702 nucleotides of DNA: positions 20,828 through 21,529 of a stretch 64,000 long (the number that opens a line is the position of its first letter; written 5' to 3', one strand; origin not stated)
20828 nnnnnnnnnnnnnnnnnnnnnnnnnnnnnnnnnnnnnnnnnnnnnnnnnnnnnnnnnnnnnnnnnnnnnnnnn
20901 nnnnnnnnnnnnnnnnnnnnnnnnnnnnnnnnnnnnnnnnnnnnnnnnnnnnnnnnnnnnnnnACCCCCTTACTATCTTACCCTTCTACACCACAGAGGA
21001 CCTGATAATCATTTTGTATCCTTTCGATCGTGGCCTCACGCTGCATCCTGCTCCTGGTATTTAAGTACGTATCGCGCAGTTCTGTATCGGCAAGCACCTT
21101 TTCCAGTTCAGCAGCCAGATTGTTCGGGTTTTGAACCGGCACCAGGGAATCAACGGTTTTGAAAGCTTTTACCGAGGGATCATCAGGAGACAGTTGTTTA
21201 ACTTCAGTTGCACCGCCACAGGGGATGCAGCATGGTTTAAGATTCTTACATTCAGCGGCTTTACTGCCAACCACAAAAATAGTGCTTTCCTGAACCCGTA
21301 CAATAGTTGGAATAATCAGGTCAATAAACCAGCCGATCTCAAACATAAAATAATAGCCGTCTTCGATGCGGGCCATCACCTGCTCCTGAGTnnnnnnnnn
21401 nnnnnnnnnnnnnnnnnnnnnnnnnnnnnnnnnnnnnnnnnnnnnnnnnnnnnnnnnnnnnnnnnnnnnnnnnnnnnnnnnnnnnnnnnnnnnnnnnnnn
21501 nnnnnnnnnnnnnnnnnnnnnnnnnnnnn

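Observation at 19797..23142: Uncharacterised five-gene Cys-rich operon divergent from csoR: two TRASH/CCH paralogs, a Dsr-like Fe-S protein, a CCxxC protein and an HMA chaperone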

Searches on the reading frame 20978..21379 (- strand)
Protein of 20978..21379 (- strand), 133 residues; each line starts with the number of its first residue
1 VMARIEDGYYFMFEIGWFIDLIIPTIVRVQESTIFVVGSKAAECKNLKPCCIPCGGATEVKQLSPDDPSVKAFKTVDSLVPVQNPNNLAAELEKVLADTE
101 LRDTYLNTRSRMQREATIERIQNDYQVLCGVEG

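Call 3: search_protein_families(library=pfam, proteins=[window:20978-21379:-], max_evalue=0.1)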
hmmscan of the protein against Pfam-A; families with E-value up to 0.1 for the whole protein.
window:20978-21379:- (133 aa): 0 families

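Call 4: search_protein_families(library=ncbifam, proteins=[window:20978-21379:-], max_evalue=0.1)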
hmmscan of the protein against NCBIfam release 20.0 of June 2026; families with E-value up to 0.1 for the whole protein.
window:20978-21379:- (133 aa): 0 families

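Call 34: find_homologous_proteins(query=window:20978-21379:-)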
Query window:20978-21379:- (133 aa): 34 proteins with E <= 0.001 among 35 candidates.
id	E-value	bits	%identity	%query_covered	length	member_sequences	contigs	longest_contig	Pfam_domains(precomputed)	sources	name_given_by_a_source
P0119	1.4e-82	292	100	99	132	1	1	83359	-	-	-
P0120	2.9e-65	236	78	99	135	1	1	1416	-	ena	-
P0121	1.8e-63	230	81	95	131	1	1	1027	-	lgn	-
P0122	8.1e-57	209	73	95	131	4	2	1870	-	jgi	jgi:hypothetical protein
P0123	1.3e-54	202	68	98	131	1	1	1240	-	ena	-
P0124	1.8e-54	201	69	98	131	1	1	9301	-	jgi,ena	-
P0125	2.0e-53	198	69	98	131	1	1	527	-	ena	-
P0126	3.5e-53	197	68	98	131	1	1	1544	-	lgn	-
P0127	6.8e-53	196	68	98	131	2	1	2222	-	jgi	jgi:hypothetical protein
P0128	1.2e-52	195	67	95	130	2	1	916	-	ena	-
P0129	1.9e-52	195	66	96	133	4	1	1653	-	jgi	jgi:hypothetical protein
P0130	9.8e-52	192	68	98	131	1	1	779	-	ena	-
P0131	1.5e-50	189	61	98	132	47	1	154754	-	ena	-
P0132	6.1e-49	183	63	95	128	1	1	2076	-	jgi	jgi:hypothetical protein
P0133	4.5e-48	181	61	99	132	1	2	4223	-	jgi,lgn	jgi:hypothetical protein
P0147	5.5e-43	164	54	99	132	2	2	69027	-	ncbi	-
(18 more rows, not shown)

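Call 36: find_encoding_contigs(protein=P0131, flank=8000, max_places=1)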
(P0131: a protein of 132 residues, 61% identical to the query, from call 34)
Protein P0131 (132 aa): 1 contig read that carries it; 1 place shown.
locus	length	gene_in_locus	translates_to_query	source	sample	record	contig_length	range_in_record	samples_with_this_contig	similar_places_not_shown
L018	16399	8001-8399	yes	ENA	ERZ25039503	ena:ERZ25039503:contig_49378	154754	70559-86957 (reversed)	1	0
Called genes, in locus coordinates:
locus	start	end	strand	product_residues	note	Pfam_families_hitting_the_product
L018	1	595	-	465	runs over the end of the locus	PF02321:OEP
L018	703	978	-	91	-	-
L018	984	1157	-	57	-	-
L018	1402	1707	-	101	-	-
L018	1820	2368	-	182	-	PF13517:FG-GAP_3 (weak)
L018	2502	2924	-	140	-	-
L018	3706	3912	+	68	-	PF00403:HMA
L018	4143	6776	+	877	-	PF00403:HMA, PF00122:E1-E2_ATPase, PF00702:Hydrolase, PF08282:Hydrolase_3 (faint)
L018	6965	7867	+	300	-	PF01077:NIR_SIR, PF12838:Fer4_7, PF13187:Fer4_9 (weak), PF14697:Fer4_21 (weak), PF00037:Fer4 (weak), PF13237:Fer4_10 (weak)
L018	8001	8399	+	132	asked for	-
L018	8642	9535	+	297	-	PF13484:Fer4_16 (faint), PF01077:NIR_SIR, PF12837:Fer4_6 (faint), PF00037:Fer4, PF12797:Fer4_2 (faint), PF12838:Fer4_7, PF13187:Fer4_9, PF13237:Fer4_10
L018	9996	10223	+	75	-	PF04014:MazE_antitoxin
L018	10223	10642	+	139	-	PF01850:PIN (weak)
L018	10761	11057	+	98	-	-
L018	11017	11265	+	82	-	-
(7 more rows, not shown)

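Call 37: find_encoding_contigs(protein=P0147, flank=8000, max_places=1)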
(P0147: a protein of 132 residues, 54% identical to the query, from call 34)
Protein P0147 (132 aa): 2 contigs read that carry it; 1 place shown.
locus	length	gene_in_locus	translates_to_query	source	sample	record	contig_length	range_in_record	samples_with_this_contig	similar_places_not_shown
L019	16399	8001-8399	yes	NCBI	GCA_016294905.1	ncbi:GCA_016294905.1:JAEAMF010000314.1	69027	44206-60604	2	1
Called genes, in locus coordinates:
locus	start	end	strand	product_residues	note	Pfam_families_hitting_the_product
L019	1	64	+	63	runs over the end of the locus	-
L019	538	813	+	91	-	PF02583:Trns_repr_metal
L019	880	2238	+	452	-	PF02321:OEP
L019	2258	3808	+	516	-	PF19335:HMBD, PF25919:BSH_CusB, PF25973:BSH_CzcB, PF25869:3HB_CusB, PF25954:Beta-barrel_RND_2, PF25975:CzcB_C (weak), PF25989:YknX_C (weak)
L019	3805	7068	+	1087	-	PF00873:ACR_tran, PF03176:MMPL (faint), PF00873:ACR_tran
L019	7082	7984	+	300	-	PF01077:NIR_SIR, PF13237:Fer4_10 (faint), PF00037:Fer4 (faint), PF12838:Fer4_7 (weak), PF13187:Fer4_9 (weak), PF12837:Fer4_6 (weak)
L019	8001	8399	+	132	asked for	-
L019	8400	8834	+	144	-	PF00403:HMA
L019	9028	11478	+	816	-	PF00403:HMA, PF00122:E1-E2_ATPase, PF00702:Hydrolase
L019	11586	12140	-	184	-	PF13801:Metal_resist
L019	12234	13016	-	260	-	-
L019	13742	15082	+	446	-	PF00989:PAS, PF08448:PAS_4, PF13426:PAS_9, PF00158:Sigma54_activat, PF14532:Sigma54_activ_2, PF07728:AAA_5, PF25601:AAA_lid_14, PF02954:HTH_8, +3 more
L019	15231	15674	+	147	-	PF02579:Nitro_FeMo-Co (weak)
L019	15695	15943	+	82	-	-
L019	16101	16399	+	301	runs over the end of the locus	PF20720:nSTAND3 (weak), PF01656:CbiA, PF02374:ArsA_ATPase (weak), PF10609:ParA, PF13614:AAA_31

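Call 47: predict_structure(alignment_id=A2)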
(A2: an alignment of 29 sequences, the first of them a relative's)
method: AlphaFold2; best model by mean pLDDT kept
length: 132 residues; sequences in the alignment: 29
mean_pLDDT: 73.2   pTM: 0.70
mean pLDDT of the five models: 73.2, 71.7, 71.1, 70.7, 55.4
residues with pLDDT >= 90: 6; 70-90: 76; 50-70: 42; < 50: 8
segments of 3 or more residues with pLDDT < 50: 16-19
pLDDT, mean of each block of 10 residues (from residue 1): 78 55 82 80 58 71 81 79 87 78 57 64 84 58
secondary structure, 60 per line:
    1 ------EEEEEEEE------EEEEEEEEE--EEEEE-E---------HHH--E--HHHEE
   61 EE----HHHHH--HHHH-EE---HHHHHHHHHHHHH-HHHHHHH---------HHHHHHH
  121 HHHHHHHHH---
elements in order: E7-14 E21-29 E32-36 E59-62 H67-71 H74-77 H84-96 H98-104 H114-129

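Call 50: fold_search(model_id=the predicted structure, library=pdb)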
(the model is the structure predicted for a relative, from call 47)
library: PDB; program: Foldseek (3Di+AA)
matches with E <= 10: 265; with E <= 0.001: 0
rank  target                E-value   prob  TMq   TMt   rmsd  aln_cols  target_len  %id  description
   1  2dtc_B                8.6e-01  0.08  0.21  0.23  10.3        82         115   18  Crystal structure of MS0666 (released 2007-01-12)
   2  8a2g_A                9.7e-01  0.10  0.29  0.28  15.0       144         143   10  Crystal structure of Sebokelevirus 2A2 protein (released 2023-06-14)
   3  7zuo_E                1.1e+00  0.08  0.27  0.29  15.2       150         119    9  Crystal Structure of Ljungan virus 4 2A2 protein, P212121 form (released 2023-05-24)
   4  2dtc_A                1.2e+00  0.06  0.23  0.26  14.1       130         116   17  Crystal structure of MS0666 (released 2007-01-12)
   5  6ylg_M                1.2e+00  0.04  0.22  0.22  17.3       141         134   13  Rix1-Rea1 pre-60S particle - 60S core, body 1 (rigid body refinement) (released 2020-07-29)
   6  7ztw_A                1.2e+00  0.03  0.17  0.16  14.3       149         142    7  Crystal Structure of Human Parechovirus 1 2A protein (released 2023-05-24)
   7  7snj                  1.4e+00  0.07  0.26  0.09  11.4       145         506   14  Structure of Bacple_01701, a 6-O-galactose porphyran sulfatase (released 2022-10-05)
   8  2fur_A                1.5e+00  0.08  0.21  0.15   3.7        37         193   22  CRYSTAL STRUCTURE OF A PUTATIVE FMN-BINDING PROTEIN (TA1372) FROM THERMOPLASMA ACIDOPHILUM AT 1.80 A RESOLUTION (released 2006-02-28)
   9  7zu3                  1.6e+00  0.02  0.17  0.17  14.3       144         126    7  Crystal Structure of Human Parechovirus 1 2A protein lacking the C-terminal oligomerisation helix (released 2023-05-24)
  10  7ztw_C                1.6e+00  0.02  0.17  0.16  14.2       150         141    8  Crystal Structure of Human Parechovirus 1 2A protein (released 2023-05-24)
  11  8a2g_B                1.7e+00  0.08  0.30  0.27  14.1       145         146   10  Crystal structure of Sebokelevirus 2A2 protein (released 2023-06-14)
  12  9bt2_A                1.7e+00  0.08  0.19  0.11  11.6        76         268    9  Cryo-EM structure of HCoV-HKU1 glycoprotein D1 (Down State, locally refined) (released 2025-05-14)
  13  7lha_B                1.7e+00  0.07  0.27  0.10  11.5       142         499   13  Structure of the Exo-L-galactose-6-sulfatase BuS1_11 from Bacteroides uniformis (released 2022-02-09)
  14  3mpx                  1.8e+00  0.04  0.18  0.10  11.9        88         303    9  Crystal structure of the DH and PH-1 domains of human FGD5 (released 2010-06-23)
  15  3nfc_C                2.0e+00  0.08  0.22  0.28   6.3        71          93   10  Crystal structure of E.coli MazF Toxin (released 2011-06-15)
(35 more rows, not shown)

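Call 66: find_related_loci(query=A2, collection=metagenome_contigs, flank=8000)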
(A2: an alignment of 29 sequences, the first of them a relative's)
Query A2 (132 aa) in metagenome_contigs; peptide patterns used: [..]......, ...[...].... (x = any residue, [..] = any of these).
495 stretches matched a pattern; 60 encode a relative of the query (tblastn E <= 1e-3); 60 distinct loci.
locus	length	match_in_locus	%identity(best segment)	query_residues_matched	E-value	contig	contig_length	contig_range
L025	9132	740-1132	69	1-131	6e-62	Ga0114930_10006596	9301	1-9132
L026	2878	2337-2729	61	1-131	9e-58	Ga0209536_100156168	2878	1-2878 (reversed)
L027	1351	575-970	59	1-132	2e-58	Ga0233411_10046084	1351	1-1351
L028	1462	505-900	61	1-132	2e-57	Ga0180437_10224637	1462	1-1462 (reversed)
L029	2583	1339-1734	59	1-132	2e-55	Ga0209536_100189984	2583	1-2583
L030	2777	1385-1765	61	1-127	1e-54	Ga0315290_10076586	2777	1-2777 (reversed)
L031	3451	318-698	60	1-127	1e-54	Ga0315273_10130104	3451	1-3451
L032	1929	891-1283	58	1-131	3e-55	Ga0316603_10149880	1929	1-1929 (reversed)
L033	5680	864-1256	58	1-131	2e-54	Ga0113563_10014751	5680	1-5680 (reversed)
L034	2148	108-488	60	1-127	5e-55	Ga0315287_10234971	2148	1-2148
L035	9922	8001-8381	61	1-127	5e-54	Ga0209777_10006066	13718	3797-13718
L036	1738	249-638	58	1-130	3e-55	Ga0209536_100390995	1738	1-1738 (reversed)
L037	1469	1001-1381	60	1-127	2e-55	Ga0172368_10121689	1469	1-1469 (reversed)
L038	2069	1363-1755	58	1-131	4e-54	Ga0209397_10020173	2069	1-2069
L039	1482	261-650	59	1-130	2e-55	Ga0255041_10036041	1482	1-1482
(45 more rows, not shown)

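Call 71: search_dna_similar(query=window:20978-21379:-, collection=plasmids, mode=protein, max_rows=10)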
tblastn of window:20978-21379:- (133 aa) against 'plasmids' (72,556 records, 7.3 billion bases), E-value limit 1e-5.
No match.

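Call 73: list_cluster_members(proteins=[P0147, P0050, P0053, P0007, P0025])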
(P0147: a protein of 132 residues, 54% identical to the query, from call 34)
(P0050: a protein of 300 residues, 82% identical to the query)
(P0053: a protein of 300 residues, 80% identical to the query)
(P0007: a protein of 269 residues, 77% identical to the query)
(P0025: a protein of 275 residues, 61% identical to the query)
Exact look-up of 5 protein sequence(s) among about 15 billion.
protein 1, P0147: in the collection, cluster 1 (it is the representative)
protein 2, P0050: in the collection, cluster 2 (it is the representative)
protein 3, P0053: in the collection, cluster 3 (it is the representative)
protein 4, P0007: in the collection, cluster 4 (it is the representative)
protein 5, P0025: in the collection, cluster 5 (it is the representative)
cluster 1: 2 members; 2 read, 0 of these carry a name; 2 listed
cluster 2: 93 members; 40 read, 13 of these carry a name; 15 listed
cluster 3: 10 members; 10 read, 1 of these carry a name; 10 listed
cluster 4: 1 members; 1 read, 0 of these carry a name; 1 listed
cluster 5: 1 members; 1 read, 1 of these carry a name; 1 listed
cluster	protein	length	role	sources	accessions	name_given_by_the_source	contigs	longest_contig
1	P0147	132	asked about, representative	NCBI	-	-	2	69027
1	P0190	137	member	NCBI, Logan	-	-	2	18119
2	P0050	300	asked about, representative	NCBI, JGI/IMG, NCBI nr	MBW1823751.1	MAG: 4Fe-4S binding protein [Deltaproteobacteria bacterium] | 4Fe-4S binding protein [Deltaproteobacteria bacterium]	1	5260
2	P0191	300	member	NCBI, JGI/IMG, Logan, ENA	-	anaerobic sulfite reductase subunit C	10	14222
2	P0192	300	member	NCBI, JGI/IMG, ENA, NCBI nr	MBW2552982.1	MAG: 4Fe-4S binding protein [Deltaproteobacteria bacterium] | Pyruvate/2-oxoacid:ferredoxin oxidoreductase delta subunit | 4Fe-4S binding protein [Deltaproteobacteria bacterium]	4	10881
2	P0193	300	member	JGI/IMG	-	anaerobic sulfite reductase subunit C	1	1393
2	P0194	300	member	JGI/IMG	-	Pyruvate/2-oxoacid:ferredoxin oxidoreductase delta subunit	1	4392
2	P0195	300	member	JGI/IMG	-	anaerobic sulfite reductase subunit C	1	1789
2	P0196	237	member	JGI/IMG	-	Pyruvate/2-oxoacid:ferredoxin oxidoreductase delta subunit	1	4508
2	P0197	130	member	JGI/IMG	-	dissimilatory sulfite reductase (desulfoviridin) alpha/beta subunit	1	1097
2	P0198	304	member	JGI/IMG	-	anaerobic sulfite reductase subunit C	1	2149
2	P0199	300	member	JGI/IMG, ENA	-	Pyruvate/2-oxoacid:ferredoxin oxidoreductase delta subunit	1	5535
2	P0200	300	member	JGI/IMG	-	Pyruvate/2-oxoacid:ferredoxin oxidoreductase delta subunit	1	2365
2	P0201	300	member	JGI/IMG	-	Pyruvate/2-oxoacid:ferredoxin oxidoreductase delta subunit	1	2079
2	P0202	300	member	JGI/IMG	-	Pyruvate/2-oxoacid:ferredoxin oxidoreductase delta subunit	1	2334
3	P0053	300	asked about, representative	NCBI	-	-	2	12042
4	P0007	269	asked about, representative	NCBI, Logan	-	-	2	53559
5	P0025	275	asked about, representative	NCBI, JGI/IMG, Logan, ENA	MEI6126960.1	MAG: hypothetical protein WCQ99_10465 [Pseudomonadota bacterium]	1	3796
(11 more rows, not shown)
